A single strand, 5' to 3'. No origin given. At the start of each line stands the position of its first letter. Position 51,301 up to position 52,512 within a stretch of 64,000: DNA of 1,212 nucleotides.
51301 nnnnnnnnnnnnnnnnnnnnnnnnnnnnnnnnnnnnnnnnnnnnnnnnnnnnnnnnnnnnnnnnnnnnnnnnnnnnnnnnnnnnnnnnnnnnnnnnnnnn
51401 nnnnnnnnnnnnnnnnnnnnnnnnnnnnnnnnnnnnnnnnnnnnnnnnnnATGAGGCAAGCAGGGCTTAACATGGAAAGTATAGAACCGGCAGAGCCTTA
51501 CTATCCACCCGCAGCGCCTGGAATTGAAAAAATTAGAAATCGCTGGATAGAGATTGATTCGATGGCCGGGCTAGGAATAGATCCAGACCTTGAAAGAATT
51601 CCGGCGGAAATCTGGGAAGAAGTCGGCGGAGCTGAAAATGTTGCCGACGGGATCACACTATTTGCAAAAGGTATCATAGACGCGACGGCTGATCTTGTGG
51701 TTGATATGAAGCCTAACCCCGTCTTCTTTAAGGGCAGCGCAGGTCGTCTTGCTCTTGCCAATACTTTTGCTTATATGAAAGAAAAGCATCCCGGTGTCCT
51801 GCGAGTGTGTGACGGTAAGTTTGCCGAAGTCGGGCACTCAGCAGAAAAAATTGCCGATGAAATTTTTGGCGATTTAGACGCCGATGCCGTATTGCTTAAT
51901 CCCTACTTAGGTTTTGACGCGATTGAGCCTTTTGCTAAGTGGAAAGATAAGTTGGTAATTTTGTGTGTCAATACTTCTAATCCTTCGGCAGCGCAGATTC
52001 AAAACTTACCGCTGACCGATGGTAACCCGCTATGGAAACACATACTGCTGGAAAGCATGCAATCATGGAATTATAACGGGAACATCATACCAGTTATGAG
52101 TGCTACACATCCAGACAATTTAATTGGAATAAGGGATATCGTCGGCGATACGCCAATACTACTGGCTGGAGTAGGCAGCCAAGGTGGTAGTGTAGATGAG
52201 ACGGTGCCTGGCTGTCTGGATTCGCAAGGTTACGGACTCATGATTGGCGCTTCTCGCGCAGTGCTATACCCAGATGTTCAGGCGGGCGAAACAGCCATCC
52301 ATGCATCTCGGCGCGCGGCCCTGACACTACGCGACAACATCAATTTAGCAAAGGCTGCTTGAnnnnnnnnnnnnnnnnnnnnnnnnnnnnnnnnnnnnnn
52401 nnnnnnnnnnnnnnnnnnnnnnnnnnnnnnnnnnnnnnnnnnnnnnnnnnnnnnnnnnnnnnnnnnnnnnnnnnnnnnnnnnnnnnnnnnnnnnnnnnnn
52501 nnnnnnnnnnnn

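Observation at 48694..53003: Tight operon of four divergent nucleotide-metabolism folds (short ThyA-like, GCHII-like fusion, OMPDC-like, Gmk-like) beside a divergent NTPase-SWIM gene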

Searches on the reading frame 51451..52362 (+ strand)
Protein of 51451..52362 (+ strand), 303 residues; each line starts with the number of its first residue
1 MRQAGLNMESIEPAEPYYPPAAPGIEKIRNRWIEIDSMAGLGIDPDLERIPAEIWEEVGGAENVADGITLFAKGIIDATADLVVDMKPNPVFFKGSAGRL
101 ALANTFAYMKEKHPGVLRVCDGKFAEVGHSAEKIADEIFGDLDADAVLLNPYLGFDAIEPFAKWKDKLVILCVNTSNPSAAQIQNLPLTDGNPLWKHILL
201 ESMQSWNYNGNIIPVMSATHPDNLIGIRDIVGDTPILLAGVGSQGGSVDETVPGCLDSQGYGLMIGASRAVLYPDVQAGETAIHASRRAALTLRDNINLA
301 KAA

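Call 3: search_protein_families(library=pfam, proteins=[window:51451-52362:+], max_evalue=0.1)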
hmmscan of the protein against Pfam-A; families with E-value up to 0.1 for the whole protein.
window:51451-52362:+ (303 aa): 1 family
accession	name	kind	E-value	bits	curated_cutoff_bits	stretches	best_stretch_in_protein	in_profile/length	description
PF00215.30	OMPdecase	-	6.7e-09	36.4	27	1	81-265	24-203/221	Orotidine 5'-phosphate decarboxylase / HUMPS family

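Call 4: search_protein_families(library=ncbifam, proteins=[window:51451-52362:+], max_evalue=0.1)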
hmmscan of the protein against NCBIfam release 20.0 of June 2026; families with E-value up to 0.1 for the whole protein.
window:51451-52362:+ (303 aa): 3 families
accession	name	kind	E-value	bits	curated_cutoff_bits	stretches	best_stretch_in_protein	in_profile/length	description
TIGR02127.1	pyrF_sub2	equivalog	2e-43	148.5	110.6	1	28-274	5-250/261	orotidine-5'-phosphate decarboxylase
NF004034.0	PRK05500.1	equivalog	2.1e-27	95.8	656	1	26-273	5-243/478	bifunctional orotidine-5'-phosphate decarboxylase/orotate phosphoribosyltransferase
NF010386.0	PRK13813.1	equivalog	0.00011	21.9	208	1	119-252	58-183/216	orotidine 5'-phosphate decarboxylase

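Call 21: search_solved_structures(query=window:51472-52359:+, show_alignments=3, max_evalue=0.001)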
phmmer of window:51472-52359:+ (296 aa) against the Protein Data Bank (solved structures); distinct sequences matched with E-value up to 0.001: 27.
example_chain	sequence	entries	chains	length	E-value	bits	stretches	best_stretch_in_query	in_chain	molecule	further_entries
3qw3_A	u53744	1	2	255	1.8e-24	89.8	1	65-265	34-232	Orotidine-5-phosphate decarboxylase/orotate phosphoribosyltransferase, putative (Ompdcase-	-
3qw4_B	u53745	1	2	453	6.3e-24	88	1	65-265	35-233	UMP synthase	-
4mjz_A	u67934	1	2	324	2.2e-18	69.8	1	27-181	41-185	Orotidine 5'-phosphate decarboxylase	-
3r89_A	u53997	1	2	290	3e-18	69.4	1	30-266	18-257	Orotidine 5'-phosphate decarboxylase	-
3v75_A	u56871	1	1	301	1.9e-14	56.9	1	48-276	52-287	Orotidine 5'-phosphate decarboxylase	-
2f84_A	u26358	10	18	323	2.3e-07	33.6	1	66-265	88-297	orotidine monophosphate decarboxylase | Orotidine-monophosphate-decarboxylase | Orotidine 5'-phosphate decarboxylase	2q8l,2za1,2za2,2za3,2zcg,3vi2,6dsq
2q8z_A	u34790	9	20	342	2.6e-07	33.5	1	66-265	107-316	Orotidine-monophosphate-decarboxylase | Orotidine 5' monophosphate decarboxylase | Orotidine 5'-phosphate decarboxylase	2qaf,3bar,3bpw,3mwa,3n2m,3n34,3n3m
2aqw_A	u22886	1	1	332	6.3e-07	32.2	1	67-269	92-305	putative orotidine-monophosphate-decarboxylase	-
2fds_A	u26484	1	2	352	1.6e-06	30.9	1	67-265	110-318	orotidine-monophosphate-decarboxylase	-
4lui_A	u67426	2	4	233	3.7e-06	29.7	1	112-259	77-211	Orotidine 5'-phosphate decarboxylase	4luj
2guu_A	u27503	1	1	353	4.8e-06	29.3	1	67-264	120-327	ODcase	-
2ffc_A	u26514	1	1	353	5.4e-06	29.1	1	67-264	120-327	orotidine 5-monophosphate decarboxylase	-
2cz5_A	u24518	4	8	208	1.7e-05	27.5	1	103-250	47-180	Orotidine 5'-phosphate decarboxylase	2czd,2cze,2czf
4lc8_A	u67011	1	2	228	0.00025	23.7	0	107-245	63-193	Orotidine 5'-phosphate decarboxylase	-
3nq6_A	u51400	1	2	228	0.00028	23.5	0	107-245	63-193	Orotidine 5'-phosphate decarboxylase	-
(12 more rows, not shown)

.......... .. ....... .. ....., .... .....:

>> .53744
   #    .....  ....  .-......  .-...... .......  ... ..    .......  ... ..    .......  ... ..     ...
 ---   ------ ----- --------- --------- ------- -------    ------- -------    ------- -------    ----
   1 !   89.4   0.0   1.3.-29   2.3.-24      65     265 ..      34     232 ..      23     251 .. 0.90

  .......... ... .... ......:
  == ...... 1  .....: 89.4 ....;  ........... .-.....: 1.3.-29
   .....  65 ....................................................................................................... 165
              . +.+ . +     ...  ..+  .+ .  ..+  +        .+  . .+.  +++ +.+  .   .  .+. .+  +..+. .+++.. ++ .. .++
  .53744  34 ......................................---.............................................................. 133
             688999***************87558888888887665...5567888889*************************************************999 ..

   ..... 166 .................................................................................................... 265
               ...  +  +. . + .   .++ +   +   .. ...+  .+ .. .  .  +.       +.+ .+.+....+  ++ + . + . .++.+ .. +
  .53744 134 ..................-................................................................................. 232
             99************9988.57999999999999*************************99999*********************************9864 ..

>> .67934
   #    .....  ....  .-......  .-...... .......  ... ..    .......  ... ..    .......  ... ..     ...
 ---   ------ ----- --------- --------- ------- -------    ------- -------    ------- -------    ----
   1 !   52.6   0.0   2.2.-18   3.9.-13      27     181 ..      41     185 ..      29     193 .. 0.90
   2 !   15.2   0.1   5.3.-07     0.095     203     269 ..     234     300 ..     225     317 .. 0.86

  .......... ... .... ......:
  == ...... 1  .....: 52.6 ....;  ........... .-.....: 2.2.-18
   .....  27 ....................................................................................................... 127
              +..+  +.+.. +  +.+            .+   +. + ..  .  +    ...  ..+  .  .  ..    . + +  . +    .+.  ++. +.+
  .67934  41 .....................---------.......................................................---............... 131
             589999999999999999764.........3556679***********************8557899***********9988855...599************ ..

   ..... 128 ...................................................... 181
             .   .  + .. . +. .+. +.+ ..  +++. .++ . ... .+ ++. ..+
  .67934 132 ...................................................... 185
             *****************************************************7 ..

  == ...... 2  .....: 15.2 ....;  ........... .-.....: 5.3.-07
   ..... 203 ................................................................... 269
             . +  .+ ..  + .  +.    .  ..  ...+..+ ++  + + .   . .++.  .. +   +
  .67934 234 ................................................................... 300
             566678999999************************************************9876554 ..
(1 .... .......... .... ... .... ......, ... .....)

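Call 48: search_protein_families(library=padloc, proteins=[window:51472-52362:+], max_evalue=0.01)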
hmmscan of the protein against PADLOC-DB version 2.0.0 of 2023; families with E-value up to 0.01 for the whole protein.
window:51472-52362:+ (296 aa): 1 family
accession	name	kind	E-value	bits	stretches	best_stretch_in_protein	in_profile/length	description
PDLC04312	PDC-M02B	-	0.0059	13.9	1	42-110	105-171/384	-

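Call 49: search_protein_families(library=phrogs, proteins=[window:51472-52362:+], max_evalue=0.01)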
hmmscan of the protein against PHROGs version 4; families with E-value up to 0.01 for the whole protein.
window:51472-52362:+ (296 aa): 0 families
